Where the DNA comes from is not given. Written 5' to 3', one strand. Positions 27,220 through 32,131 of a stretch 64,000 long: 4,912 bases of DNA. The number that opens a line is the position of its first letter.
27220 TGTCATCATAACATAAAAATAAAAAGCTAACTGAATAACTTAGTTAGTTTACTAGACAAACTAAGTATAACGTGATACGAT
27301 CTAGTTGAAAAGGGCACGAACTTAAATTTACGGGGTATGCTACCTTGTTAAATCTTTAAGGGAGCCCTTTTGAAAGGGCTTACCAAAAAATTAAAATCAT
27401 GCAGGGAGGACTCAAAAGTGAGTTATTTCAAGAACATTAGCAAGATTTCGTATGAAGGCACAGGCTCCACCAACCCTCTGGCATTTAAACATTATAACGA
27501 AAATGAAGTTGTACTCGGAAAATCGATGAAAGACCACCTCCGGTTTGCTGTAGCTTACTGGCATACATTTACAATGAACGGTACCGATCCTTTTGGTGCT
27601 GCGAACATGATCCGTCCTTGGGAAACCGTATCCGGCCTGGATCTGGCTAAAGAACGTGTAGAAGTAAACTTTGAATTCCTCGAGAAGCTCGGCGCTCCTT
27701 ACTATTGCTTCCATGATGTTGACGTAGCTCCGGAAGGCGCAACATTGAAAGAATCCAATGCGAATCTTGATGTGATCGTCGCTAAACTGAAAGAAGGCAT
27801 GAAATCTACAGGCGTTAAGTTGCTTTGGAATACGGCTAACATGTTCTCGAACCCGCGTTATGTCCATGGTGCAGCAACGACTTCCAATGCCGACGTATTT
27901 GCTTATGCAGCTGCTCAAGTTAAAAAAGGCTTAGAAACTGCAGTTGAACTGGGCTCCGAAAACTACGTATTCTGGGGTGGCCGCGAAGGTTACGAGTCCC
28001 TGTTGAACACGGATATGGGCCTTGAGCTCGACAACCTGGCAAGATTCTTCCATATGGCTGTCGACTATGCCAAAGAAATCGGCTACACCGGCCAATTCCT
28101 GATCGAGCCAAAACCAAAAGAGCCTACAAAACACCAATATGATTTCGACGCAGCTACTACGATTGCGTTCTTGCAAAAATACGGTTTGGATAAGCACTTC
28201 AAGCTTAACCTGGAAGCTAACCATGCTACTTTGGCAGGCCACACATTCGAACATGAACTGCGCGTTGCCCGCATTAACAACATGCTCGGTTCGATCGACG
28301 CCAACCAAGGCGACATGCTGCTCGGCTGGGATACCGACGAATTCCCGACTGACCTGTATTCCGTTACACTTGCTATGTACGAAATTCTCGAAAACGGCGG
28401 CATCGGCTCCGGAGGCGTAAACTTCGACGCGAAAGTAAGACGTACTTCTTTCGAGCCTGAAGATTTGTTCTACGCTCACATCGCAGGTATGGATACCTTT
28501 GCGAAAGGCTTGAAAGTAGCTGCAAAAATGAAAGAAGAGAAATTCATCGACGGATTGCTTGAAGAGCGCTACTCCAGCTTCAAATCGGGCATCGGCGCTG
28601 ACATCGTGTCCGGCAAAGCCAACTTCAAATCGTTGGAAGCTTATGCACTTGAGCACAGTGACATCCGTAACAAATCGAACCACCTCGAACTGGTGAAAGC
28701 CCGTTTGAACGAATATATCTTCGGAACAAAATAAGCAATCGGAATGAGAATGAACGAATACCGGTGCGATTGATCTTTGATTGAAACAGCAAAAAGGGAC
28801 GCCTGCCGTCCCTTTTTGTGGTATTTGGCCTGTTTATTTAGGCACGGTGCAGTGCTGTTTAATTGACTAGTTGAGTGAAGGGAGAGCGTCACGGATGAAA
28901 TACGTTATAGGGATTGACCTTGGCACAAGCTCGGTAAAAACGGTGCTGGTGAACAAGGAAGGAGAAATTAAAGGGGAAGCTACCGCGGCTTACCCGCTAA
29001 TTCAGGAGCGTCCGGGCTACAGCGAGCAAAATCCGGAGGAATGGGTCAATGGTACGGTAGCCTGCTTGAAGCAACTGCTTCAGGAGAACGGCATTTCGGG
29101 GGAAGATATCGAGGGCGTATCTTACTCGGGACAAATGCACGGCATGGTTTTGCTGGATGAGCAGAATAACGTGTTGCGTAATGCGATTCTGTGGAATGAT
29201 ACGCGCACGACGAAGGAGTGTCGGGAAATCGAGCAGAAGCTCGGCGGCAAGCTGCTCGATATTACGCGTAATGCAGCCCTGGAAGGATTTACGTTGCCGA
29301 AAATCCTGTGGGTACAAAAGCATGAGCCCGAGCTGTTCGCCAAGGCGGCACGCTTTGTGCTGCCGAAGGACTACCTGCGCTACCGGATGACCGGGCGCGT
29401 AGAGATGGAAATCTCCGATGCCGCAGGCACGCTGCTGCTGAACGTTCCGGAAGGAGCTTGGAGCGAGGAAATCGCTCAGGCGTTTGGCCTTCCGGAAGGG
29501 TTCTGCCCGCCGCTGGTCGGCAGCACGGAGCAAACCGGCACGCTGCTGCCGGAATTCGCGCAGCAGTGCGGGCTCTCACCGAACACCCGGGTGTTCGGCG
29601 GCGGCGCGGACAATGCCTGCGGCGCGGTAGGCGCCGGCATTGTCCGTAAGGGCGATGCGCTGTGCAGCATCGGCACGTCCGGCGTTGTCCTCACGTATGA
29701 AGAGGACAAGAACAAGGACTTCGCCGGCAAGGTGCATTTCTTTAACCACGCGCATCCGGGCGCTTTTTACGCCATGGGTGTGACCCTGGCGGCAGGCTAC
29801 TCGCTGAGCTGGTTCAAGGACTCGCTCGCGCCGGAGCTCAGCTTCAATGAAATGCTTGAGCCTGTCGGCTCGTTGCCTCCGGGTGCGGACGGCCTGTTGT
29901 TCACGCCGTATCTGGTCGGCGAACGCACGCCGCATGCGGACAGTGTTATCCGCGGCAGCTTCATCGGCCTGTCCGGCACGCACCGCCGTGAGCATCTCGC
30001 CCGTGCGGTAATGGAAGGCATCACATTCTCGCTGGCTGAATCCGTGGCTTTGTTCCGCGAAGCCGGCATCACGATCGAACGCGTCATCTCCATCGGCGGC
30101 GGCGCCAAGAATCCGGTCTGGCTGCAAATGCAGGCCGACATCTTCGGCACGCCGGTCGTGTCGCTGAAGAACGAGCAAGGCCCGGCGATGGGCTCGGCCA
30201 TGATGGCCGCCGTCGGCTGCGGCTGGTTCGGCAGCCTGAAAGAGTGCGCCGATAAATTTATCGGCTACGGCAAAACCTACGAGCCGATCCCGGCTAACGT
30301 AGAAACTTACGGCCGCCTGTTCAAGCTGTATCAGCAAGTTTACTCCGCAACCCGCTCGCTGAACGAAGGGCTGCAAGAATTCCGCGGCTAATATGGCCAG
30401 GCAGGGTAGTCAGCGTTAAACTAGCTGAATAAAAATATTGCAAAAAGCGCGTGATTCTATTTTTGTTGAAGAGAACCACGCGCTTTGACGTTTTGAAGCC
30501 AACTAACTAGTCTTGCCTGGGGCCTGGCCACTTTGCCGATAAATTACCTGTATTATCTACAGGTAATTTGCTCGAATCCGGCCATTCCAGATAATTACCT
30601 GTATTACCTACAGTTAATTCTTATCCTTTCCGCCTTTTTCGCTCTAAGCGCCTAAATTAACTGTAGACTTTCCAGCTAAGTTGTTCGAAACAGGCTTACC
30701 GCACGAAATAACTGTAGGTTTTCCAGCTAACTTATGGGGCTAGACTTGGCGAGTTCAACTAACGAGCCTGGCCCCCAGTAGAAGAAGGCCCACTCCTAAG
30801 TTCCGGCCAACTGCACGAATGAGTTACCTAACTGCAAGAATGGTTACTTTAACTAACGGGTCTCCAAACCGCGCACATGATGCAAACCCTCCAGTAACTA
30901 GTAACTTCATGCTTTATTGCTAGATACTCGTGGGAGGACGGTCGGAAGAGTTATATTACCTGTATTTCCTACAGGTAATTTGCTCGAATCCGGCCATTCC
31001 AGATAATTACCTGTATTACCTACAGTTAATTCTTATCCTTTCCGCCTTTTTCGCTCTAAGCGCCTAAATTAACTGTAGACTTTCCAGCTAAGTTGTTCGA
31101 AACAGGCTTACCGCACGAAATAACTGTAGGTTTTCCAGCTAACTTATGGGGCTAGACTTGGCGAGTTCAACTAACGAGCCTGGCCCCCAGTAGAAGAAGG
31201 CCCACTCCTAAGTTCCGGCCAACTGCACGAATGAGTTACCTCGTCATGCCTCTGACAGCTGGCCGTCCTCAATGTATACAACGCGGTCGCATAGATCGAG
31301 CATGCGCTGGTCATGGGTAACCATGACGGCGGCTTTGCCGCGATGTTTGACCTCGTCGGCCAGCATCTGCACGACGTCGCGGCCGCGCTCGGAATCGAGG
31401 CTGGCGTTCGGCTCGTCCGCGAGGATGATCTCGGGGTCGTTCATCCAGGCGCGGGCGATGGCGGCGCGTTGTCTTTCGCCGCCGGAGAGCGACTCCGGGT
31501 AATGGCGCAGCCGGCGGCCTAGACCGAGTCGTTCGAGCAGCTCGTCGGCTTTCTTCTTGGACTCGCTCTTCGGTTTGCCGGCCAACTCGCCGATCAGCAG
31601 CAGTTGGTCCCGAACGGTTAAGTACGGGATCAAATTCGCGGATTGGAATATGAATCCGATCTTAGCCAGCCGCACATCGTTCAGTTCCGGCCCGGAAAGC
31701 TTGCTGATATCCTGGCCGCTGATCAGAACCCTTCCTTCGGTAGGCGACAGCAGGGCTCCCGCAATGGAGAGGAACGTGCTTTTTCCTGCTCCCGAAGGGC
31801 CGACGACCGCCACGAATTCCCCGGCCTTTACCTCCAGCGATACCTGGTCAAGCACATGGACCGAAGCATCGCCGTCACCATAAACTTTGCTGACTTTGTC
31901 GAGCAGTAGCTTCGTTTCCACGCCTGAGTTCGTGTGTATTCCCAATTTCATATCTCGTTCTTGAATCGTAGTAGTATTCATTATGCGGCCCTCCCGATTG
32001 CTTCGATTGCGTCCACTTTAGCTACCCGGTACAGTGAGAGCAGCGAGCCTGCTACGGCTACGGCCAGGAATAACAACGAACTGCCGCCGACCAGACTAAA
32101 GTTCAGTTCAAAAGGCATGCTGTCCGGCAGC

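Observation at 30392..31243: An 852-bp ORF-free gap between xylB and hrtA holds two 287-bp copies (2 nt different) of a four-hairpin modular element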

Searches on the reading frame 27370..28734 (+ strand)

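Call 10: search_protein_families(library=pfam, proteins=[window:27370-28734:+])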
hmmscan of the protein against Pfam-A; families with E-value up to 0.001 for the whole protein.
window:27370-28734:+ (454 aa): 1 family
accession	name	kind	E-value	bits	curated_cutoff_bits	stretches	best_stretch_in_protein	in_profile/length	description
PF01261.30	AP_endonuc_2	-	1.7e-08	34.9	31.1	1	130-298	29-174/249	Xylose isomerase-like TIM barrel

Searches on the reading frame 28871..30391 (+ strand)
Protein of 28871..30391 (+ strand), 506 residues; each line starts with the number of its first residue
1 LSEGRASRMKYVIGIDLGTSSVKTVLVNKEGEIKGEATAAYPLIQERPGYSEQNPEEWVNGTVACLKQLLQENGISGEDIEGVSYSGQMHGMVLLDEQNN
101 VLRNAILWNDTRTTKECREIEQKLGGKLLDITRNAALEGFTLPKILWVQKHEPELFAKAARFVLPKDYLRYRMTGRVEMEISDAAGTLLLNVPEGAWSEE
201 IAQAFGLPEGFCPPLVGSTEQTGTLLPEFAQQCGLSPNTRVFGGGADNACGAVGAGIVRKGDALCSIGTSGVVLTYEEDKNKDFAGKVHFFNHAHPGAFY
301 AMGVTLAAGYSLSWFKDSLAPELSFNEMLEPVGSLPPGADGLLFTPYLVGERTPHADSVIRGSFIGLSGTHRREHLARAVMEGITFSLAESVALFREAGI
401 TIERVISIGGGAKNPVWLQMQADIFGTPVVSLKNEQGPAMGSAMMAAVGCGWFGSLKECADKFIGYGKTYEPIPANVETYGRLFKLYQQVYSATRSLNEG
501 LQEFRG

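Call 10: search_protein_families(library=pfam, proteins=[window:28871-30391:+])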
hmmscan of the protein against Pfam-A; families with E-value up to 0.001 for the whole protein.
window:28871-30391:+ (506 aa): 3 families
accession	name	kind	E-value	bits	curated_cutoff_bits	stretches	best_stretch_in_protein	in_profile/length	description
PF00370.27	FGGY_N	-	1.7e-73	247.7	28.8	1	11-254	1-245/245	FGGY family of carbohydrate kinases, N-terminal domain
PF02782.22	FGGY_C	-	8.7e-35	120.7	27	1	264-449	2-197/198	FGGY family of carbohydrate kinases, C-terminal domain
PF01869.26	BcrAD_BadFG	-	1.4e-07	31.8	31.5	1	13-95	1-77/271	BadF/BadG/BcrA/BcrD ATPase family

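Call 25: find_encoding_contigs(protein=window:28871-30391:+, flank=3000, max_places=8)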
Protein window:28871-30391:+ (506 aa): no gene with exactly this product is on record in the collection.

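Call 28: find_encoding_contigs(protein=window:28895-30391:+, flank=3000, max_places=8)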
Protein window:28895-30391:+ (498 aa): no gene with exactly this product is on record in the collection.

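Call 29: find_homologous_proteins(query=window:28895-30391:+, max_evalue=1e-100)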
Query window:28895-30391:+ (498 aa): 7222 proteins with E <= 1e-100 among 8000 candidates; the best 120 are listed.
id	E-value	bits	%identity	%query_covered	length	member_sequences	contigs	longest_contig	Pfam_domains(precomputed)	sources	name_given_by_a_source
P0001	0.0e+0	1066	93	100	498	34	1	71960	PF01869.27,PF00370.28,PF02782.23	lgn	-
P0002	0.0e+0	1041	90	100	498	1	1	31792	PF01869.27,PF00370.28,PF02782.23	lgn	-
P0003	0.0e+0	1026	89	100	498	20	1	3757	PF01869.27,PF00370.28,PF02782.23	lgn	-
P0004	0.0e+0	1023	89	100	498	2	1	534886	PF01869.27,PF00370.28,PF02782.23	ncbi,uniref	ncbi:xylulokinase [Paenibacillus puldeungensis]|uniref:Xylulose kinase n=1 Tax=Paenibacillus puldeun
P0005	0.0e+0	1018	88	100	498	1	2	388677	PF01869.27,PF00370.28,PF02782.23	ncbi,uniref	ncbi:xylulokinase [Paenibacillus motobuensis]|uniref:Xylulose kinase n=1 Tax=Paenibacillus motobuens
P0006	0.0e+0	1016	88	100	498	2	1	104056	PF01869.27,PF00370.28,PF02782.23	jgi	-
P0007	0.0e+0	1016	88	100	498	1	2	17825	PF01869.27,PF00370.28,PF02782.23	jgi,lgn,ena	-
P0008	0.0e+0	1015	88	100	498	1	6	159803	PF01869.27,PF00370.28,PF02782.23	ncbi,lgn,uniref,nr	ncbi:xylulokinase [Paenibacillus barengoltzii]|uniref:xylulokinase n=1 Tax=Paenibacillus barengoltzi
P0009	0.0e+0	1014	88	100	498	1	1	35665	PF01869.27,PF00370.28,PF02782.23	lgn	-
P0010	0.0e+0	1013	87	100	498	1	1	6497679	PF01869.27,PF00370.28,PF02782.23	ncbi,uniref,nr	ncbi:xylulokinase [Paenibacillus lutimineralis]|uniref:Xylulose kinase n=1 Tax=Paenibacillus lutimin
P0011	0.0e+0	1012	88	100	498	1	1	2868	PF01869.27,PF00370.28,PF02782.23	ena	-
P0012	0.0e+0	1012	87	100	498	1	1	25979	PF01869.27,PF00370.28,PF02782.23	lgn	-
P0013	0.0e+0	1011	87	100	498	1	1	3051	PF01869.27,PF00370.28,PF02782.23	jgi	-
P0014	0.0e+0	1010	87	100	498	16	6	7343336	PF01869.27,PF00370.28,PF02782.23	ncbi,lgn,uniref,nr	ncbi:xylulokinase [Paenibacillus sp. FSL R5-0527]|uniref:xylulokinase n=1 Tax=Paenibacillus sp. FSL 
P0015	0.0e+0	1009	88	100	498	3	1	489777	PF01869.27,PF00370.28,PF02782.23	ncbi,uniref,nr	ncbi:xylulokinase [Paenibacillus sp. 79R4]|uniref:xylulokinase n=1 Tax=Paenibacillus sp. 79R4 TaxID=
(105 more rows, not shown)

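Call 30: find_encoding_contigs(protein=P0001, flank=4000, max_places=2)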
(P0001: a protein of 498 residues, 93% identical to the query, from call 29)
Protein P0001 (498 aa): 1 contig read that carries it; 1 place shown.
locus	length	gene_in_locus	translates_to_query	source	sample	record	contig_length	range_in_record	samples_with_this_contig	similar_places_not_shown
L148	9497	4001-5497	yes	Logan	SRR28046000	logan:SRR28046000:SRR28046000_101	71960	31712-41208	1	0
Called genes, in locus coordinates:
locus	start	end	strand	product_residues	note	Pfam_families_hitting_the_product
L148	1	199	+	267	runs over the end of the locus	PF01226:Form_Nir_trans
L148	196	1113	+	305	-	PF01156:IU_nuc_hydro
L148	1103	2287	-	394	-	PF00480:ROK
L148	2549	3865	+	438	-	PF01261:AP_endonuc_2, PF27526:XylA2_C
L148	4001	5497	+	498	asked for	PF00370:FGGY_N, PF01869:BcrAD_BadFG (faint), PF02782:FGGY_C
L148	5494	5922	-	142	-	-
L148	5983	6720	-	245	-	PF02463:SMC_N (faint), PF00005:ABC_tran, PF13304:AAA_21 (faint)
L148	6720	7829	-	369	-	PF12704:MacB_PCD, PF02687:FtsX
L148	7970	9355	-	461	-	PF00672:HAMP, PF00512:HisKA, PF02518:HATPase_c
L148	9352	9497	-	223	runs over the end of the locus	PF00072:Response_reg, PF00486:Trans_reg_C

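Call 31: find_encoding_contigs(protein=P0004, flank=4000, max_places=2)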
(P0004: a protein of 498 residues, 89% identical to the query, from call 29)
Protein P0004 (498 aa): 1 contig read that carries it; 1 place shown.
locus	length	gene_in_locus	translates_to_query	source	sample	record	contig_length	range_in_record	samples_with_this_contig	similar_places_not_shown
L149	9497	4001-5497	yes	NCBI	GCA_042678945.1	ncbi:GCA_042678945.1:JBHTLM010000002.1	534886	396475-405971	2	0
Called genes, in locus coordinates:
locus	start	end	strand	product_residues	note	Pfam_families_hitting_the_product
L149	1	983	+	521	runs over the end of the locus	PF00754:F5_F8_type_C, PF22633:F5_F8_type_C_2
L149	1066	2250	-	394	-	PF12802:MarR_2 (weak), PF00480:ROK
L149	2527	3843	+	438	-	PF01261:AP_endonuc_2, PF27526:XylA2_C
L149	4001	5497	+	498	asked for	PF00370:FGGY_N, PF01869:BcrAD_BadFG (faint), PF02782:FGGY_C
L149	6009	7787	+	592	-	PF00672:HAMP, PF06580:His_kinase, PF02518:HATPase_c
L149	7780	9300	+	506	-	PF00072:Response_reg, PF17853:GGDEF_2, PF12833:HTH_18, PF00165:HTH_AraC (weak)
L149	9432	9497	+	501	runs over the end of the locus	PF01547:SBP_bac_1, PF12010:DUF3502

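Call 32: find_encoding_contigs(protein=P0008, flank=4000, max_places=2)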
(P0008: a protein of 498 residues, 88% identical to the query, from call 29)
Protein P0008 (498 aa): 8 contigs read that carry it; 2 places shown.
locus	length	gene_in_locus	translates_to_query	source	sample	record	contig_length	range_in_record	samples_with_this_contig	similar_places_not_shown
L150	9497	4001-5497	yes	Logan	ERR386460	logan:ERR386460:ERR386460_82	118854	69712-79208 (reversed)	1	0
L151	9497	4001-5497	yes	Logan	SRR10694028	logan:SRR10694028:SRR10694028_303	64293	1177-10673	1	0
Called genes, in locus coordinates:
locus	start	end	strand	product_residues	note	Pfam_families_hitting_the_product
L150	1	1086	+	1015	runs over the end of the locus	PF00497:SBP_bac_3, PF08448:PAS_4 (faint), PF00989:PAS, PF08447:PAS_3, PF13426:PAS_9 (weak), PF00990:GGDEF, PF00563:EAL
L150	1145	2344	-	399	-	PF00480:ROK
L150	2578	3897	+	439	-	PF01261:AP_endonuc_2, PF27526:XylA2_C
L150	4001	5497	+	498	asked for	PF00370:FGGY_N, PF01869:BcrAD_BadFG (weak), PF02782:FGGY_C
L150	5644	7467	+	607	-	PF00672:HAMP, PF06580:His_kinase, PF02518:HATPase_c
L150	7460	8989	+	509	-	PF00072:Response_reg, PF17853:GGDEF_2, PF00165:HTH_AraC (weak), PF12833:HTH_18, PF00165:HTH_AraC (weak)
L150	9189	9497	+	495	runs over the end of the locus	PF01547:SBP_bac_1, PF13416:SBP_bac_8, PF12010:DUF3502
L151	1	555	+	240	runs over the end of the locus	PF01520:Amidase_3, PF07833:Cu_amine_oxidN1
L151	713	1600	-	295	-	-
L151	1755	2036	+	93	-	-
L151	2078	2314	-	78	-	-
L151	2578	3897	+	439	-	PF01261:AP_endonuc_2, PF27526:XylA2_C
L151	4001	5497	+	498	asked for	PF00370:FGGY_N, PF01869:BcrAD_BadFG (weak), PF02782:FGGY_C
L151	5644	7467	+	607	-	PF00672:HAMP, PF06580:His_kinase, PF02518:HATPase_c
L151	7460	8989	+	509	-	PF00072:Response_reg, PF17853:GGDEF_2, PF00165:HTH_AraC (weak), PF12833:HTH_18, PF00165:HTH_AraC (weak)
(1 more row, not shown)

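Call 87: search_protein_families(library=ncbifam, proteins=[window:28895-30391:+], max_evalue=1e-10)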
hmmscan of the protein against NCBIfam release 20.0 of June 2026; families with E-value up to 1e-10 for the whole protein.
window:28895-30391:+ (498 aa): 12 families
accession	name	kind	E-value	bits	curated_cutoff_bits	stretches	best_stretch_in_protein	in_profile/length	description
TIGR01312.1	XylB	equivalog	9.4e-187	621.3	380.25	1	5-484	1-481/481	xylulokinase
NF011601.0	PRK15027.1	equivalog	1.9e-106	356.4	912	1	5-450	3-444/484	xylulokinase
TIGR01314.1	gntK_FGGY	equivalog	3.6e-82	276.5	648.55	1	3-482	1-489/505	gluconokinase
NF008187.0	PRK10939.1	equivalog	3e-54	184.5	528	1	1-490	3-507/521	autoinducer-2 kinase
TIGR01311.1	glycerol_kin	equivalog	1.4e-52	178.7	590.35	1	2-464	1-472/496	glycerol kinase GlpK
NF003154.0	PRK04123.1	equivalog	4.3e-50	171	428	1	1-486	3-537/554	ribulokinase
NF000756.0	PRK00047.1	subfamily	3.9e-49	167.3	498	1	2-467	5-476/502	glycerol kinase GlpK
TIGR02628.1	fuculo_kin_coli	equivalog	4.3e-42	144.6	470.9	1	4-452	3-452/465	L-fuculokinase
TIGR01315.1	5C_CHO_kinase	subfamily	1.1e-39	136.6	408.7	2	4-247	2-263/541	FGGY family pentulose kinase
TIGR01234.1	L-ribulokinase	equivalog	3.5e-37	128.4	583.25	1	2-484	1-528/536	ribulokinase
TIGR02627.1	rhamnulo_kin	equivalog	8.4e-18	64.2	527.95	1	50-215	50-212/454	rhamnulokinase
NF007925.0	PRK10640.1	equivalog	1.6e-16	59.8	639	1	2-203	4-206/489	rhamnulokinase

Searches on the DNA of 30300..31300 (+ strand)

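Call 41: search_rna_families(source=window, start=30300, end=31300, threshold=evalue, max_evalue=10)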
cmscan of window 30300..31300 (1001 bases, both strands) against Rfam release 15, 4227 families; matches with E-value up to 10: 6.
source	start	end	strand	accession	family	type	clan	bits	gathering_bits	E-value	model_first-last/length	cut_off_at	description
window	30444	30486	+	RF00979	mir-553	Gene; miRNA;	-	24.3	82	0.056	11-52/62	no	mir-553 microRNA precursor family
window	30938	31049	+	RF00920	MIR444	Gene; miRNA;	-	23.4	110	0.04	1-116/116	no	MIR444 microRNA precursor family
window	30538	30574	+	RF01324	CRISPR-DR11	Gene; CRISPR;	-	20.4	45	0.53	1-36/36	no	CRISPR RNA direct repeat element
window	30950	30986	+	RF01324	CRISPR-DR11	Gene; CRISPR;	-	17.1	45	3.8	1-36/36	no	CRISPR RNA direct repeat element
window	30544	30643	-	RF00215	Tombus_3_III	Cis-reg;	-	16.1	35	2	1-70/70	no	Tombus virus defective interfering (DI) RNA region 3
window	30539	30622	+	RF00920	MIR444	Gene; miRNA;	-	15.3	110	4.6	16-100/116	no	MIR444 microRNA precursor family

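Call 49: search_dna_similar(query=window:30535-30835:+, collection=plasmids, mode=distant, max_evalue=0.001)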
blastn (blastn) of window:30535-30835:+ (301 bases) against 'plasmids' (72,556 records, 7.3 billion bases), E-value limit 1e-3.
No match.

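Call 50: search_dna_similar(query=window:30535-30835:+, collection=phages, mode=distant, max_evalue=0.001)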
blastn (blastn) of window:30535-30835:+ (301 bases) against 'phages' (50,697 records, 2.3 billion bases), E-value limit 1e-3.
No match.

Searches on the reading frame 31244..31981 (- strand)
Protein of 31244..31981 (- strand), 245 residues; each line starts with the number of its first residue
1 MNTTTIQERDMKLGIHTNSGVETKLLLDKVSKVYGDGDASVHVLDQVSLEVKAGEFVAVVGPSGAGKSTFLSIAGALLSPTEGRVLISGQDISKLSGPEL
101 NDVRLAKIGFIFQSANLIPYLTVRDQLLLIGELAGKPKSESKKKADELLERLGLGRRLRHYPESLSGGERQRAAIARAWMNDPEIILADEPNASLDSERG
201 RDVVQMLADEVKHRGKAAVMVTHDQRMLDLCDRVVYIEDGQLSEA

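Call 10: search_protein_families(library=pfam, proteins=[window:31244-31981:-])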
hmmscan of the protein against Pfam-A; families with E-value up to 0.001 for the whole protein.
window:31244-31981:- (245 aa): 5 families
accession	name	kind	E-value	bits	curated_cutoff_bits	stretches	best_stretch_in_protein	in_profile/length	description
PF00005.33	ABC_tran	-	4.8e-34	118.3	25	1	44-192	1-136/137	ABC transporter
PF02463.25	SMC_N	-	7.8e-07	29.2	40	1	54-237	24-211/220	RecF/RecN/SMC N terminal domain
PF13304.12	AAA_21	-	8.1e-06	26.5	27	0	56-79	1-24/304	AAA domain, putative AbiEii toxin, Type IV TA system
PF13555.12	AAA_29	-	0.00025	21.2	27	1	44-82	12-50/61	P-loop containing region of AAA domain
PF13191.12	AAA_16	-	0.00042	21.3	32.6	1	51-191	19-104/167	AAA ATPase domain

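Call 87: search_protein_families(library=ncbifam, proteins=[window:31244-31981:-], max_evalue=1e-10)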
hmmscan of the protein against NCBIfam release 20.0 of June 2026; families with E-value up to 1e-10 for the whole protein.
window:31244-31981:- (245 aa): 172 families (the best 25 are shown)
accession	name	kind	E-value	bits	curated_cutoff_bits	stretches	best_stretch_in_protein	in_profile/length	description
TIGR02982.1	heterocyst_DevA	subfamily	1.6e-64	217.5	295.8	1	27-242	4-219/220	ABC exporter ATP-binding subunit, DevA family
TIGR02211.1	LolD_lipo_ex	equivalog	1.2e-60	204.8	307.75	1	28-243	5-220/221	lipoprotein-releasing ABC transporter ATP-binding protein LolD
NF007826.0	PRK10535.1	equivalog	1.2e-58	199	966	1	25-242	5-221/648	macrolide ABC transporter ATP-binding protein/permease MacB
NF007879.0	PRK10584.1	equivalog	6.5e-54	183.1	336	1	24-244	6-226/228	putative ABC transporter ATP-binding protein YbbA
NF008639.0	PRK11629.1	equivalog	4.6e-53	180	360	1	25-243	7-225/234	lipoprotein-releasing ABC transporter ATP-binding protein LolD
TIGR03608.1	L_ocin_972_ABC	subfamily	3.3e-51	173.7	254.85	1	30-237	4-206/206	putative bacteriocin export ABC transporter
TIGR02673.1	FtsE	equivalog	4.7e-51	173.5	264.85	1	27-240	4-213/214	cell division ATP-binding protein FtsE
NF038007.1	ABC_ATP_DarD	equivalog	2.1e-50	171.2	375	1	27-242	4-218/218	darobactin export ABC transporter ATP-binding protein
TIGR01186.1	proV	subfamily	7.6e-48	163.4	326.6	1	44-242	9-208/363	betaine/proline/choline family ABC transporter ATP-binding protein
TIGR02314.1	ABC_MetN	equivalog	4.3e-47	160.8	499.7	1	27-244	4-221/343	methionine ABC transporter ATP-binding protein MetN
TIGR02315.1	ABC_phnC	equivalog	1.8e-46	158.5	266.1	1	27-242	4-224/243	phosphonate ABC transporter ATP-binding protein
NF040933.2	ABC_arch_GlcV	equivalog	5.8e-45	153.7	450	1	25-243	3-221/357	glucose ABC transporter ATP-binding protein GlcV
TIGR00968.1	3a0106s01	subfamily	8.7e-45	153.1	342.75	1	27-243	3-210/237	sulfate ABC transporter ATP-binding protein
TIGR03265.1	PhnT2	equivalog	7.6e-43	147.1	457.7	1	25-243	5-214/353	putative 2-aminoethylphosphonate ABC transporter ATP-binding protein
NF007027.0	PRK09493.1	equivalog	5.7e-41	140.4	379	1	29-244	6-216/240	glutamine ABC transporter ATP-binding protein GlnQ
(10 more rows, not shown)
